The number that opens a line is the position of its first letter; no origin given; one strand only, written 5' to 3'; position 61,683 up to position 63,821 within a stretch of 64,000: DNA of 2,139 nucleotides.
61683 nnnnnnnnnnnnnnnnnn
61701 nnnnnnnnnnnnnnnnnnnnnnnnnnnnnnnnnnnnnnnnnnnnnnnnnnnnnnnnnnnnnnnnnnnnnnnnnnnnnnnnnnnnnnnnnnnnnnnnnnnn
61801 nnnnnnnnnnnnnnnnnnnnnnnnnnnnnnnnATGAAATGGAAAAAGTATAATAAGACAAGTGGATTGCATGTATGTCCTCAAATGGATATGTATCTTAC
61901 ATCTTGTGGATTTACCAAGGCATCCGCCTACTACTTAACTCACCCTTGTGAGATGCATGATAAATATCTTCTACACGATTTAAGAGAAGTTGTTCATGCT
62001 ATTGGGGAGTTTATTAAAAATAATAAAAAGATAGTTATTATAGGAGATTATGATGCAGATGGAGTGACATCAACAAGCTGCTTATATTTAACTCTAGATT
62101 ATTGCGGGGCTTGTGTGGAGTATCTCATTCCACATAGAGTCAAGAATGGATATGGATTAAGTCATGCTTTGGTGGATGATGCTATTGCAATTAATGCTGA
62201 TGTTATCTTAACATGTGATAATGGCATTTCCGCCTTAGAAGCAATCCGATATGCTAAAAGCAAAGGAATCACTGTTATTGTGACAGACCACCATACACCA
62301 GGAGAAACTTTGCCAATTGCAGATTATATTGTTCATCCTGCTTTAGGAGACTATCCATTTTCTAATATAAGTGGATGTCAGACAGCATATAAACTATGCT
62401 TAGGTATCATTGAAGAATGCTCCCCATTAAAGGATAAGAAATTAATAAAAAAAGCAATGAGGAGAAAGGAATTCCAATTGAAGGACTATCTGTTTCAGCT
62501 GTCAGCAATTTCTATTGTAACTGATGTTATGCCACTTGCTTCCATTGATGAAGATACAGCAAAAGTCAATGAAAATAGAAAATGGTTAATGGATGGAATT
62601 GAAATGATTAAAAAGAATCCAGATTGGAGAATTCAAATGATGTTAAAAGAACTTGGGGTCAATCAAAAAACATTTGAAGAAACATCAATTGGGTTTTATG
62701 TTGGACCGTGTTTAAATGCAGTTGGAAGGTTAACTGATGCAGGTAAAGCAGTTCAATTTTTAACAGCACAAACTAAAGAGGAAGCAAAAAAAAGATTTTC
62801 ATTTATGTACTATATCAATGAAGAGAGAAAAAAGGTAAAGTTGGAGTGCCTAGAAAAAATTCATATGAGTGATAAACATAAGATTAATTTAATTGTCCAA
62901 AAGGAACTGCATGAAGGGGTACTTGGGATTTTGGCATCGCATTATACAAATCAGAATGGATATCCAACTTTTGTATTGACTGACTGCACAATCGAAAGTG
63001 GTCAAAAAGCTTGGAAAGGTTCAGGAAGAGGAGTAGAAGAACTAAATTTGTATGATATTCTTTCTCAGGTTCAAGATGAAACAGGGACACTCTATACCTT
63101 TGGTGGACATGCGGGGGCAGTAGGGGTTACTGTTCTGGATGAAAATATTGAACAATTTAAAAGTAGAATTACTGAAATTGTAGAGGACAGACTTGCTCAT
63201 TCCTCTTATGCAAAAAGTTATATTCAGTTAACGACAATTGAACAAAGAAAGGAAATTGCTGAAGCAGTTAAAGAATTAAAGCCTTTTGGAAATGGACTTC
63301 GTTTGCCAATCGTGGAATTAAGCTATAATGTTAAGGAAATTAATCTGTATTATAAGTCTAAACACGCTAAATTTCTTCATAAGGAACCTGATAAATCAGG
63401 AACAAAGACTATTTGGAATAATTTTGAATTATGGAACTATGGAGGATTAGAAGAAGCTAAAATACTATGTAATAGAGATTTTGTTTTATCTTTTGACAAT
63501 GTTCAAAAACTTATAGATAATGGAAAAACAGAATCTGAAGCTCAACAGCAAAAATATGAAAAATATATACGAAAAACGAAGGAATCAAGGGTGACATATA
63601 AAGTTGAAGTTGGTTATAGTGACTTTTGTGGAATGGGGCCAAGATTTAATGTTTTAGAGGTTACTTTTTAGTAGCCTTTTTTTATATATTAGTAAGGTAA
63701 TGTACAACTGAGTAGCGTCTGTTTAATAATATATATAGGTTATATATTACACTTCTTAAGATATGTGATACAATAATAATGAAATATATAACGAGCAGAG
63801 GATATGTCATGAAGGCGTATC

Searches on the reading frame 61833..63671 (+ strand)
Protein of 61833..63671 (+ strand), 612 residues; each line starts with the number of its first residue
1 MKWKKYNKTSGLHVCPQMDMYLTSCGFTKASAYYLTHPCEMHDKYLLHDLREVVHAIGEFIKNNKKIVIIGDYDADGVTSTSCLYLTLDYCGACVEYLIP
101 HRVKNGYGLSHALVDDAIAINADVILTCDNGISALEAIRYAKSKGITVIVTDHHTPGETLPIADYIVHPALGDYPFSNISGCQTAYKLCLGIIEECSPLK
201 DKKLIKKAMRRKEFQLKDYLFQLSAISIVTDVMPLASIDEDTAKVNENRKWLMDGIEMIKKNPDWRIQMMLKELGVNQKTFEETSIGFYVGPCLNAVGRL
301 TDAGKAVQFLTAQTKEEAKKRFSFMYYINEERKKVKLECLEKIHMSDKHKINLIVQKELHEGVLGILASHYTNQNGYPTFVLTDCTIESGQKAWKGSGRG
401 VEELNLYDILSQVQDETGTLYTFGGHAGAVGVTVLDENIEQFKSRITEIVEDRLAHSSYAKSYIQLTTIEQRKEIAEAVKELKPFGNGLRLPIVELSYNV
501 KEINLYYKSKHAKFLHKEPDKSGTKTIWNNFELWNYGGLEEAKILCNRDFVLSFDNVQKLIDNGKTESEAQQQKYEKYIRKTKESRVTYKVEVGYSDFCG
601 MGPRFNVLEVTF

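Call 9: search_protein_families(library=pfam, proteins=[window:61833-63671:+], max_evalue=0.001)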
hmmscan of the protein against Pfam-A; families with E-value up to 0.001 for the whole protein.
window:61833-63671:+ (612 aa): 2 families
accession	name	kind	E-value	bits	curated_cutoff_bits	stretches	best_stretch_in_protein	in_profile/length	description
PF01368.27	DHH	-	1.5e-23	83.9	28.1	1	66-194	1-104/125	DHH family, N-terminal domain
PF02272.25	DHHA1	-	4e-10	40.5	25.9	1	354-451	8-101/102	DHHA1 domain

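Call 42: find_encoding_contigs(protein=window:61833-63671:+, flank=10000, max_places=3)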
Protein window:61833-63671:+ (612 aa): 23 contigs read that carry it; 3 places shown.
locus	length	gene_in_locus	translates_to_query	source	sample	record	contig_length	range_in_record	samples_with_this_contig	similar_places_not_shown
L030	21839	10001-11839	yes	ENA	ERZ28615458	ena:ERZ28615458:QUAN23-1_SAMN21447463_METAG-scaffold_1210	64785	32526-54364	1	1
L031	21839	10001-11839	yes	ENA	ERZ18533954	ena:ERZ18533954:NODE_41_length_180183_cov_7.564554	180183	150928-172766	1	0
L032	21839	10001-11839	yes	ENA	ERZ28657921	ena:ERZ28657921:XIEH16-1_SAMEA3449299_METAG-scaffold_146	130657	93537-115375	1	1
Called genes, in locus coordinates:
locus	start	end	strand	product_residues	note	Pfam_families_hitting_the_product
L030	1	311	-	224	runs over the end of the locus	PF04026:SpoVG (faint)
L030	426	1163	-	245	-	-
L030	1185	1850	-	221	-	PF00929:RNase_T, PF16473:Rv2179c-like (weak)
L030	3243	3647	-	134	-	-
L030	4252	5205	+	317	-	PF06564:CBP_BcsQ (faint), PF09140:MipZ (faint), PF10609:ParA (faint), PF13614:AAA_31, PF01656:CbiA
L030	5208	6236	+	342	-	-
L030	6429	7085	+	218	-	-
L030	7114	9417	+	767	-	PF13086:AAA_11 (faint), PF14520:HHH_5 (faint), PF14490:HHH_RecD2, PF13604:AAA_30, PF01443:Viral_helicase1 (faint), PF13245:AAA_19, PF18335:SH3_13, PF13538:UvrD_C_2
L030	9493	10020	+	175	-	-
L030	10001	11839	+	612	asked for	PF01368:DHH, PF02272:DHHA1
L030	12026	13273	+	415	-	PF02861:Clp_N, PF05621:TniB (faint), PF12775:AAA_7 (faint), PF00004:AAA, PF17871:AAA_lid_9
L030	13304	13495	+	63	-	-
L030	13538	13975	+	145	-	PF04002:RadC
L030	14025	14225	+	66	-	-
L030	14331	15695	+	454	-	PF02811:PHP, PF07733:DNA_pol3_alpha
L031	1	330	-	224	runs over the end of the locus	PF04026:SpoVG (faint)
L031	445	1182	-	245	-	-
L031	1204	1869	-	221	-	PF00929:RNase_T, PF16473:Rv2179c-like (faint)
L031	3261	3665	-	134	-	-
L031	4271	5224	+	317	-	PF06564:CBP_BcsQ (faint), PF09140:MipZ (faint), PF10609:ParA (faint), PF13614:AAA_31, PF01656:CbiA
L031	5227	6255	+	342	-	-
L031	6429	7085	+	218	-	-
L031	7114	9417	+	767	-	PF13086:AAA_11 (faint), PF14520:HHH_5 (faint), PF14490:HHH_RecD2, PF13604:AAA_30, PF01443:Viral_helicase1 (faint), PF13245:AAA_19, PF18335:SH3_13, PF13538:UvrD_C_2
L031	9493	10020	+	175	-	-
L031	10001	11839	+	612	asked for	PF01368:DHH, PF02272:DHHA1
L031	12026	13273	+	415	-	PF02861:Clp_N, PF05621:TniB (faint), PF12775:AAA_7 (faint), PF00004:AAA, PF17871:AAA_lid_9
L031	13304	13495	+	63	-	-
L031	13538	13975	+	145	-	PF04002:RadC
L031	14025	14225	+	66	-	-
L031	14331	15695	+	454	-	PF02811:PHP, PF07733:DNA_pol3_alpha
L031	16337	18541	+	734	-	PF07733:DNA_pol3_alpha, PF17657:DNA_pol3_finger, PF14579:HHH_6, PF01336:tRNA_anti-codon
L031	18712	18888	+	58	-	-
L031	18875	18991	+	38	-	-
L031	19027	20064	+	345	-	-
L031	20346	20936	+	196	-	-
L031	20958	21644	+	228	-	-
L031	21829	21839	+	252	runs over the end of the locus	-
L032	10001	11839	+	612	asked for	PF01368:DHH, PF02272:DHHA1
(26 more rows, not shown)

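Call 68: search_protein_families(library=phrogs, proteins=[L031:19027-20064:+, L031:20346-20936:+, L031:20958-21644:+], max_evalue=0.001)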
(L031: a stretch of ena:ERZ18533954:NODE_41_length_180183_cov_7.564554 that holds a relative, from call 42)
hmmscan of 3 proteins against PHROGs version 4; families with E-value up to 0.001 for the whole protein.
L031:19027-20064:+ (345 aa): 0 families

L031:20346-20936:+ (196 aa): 0 families

L031:20958-21644:+ (228 aa): 0 families
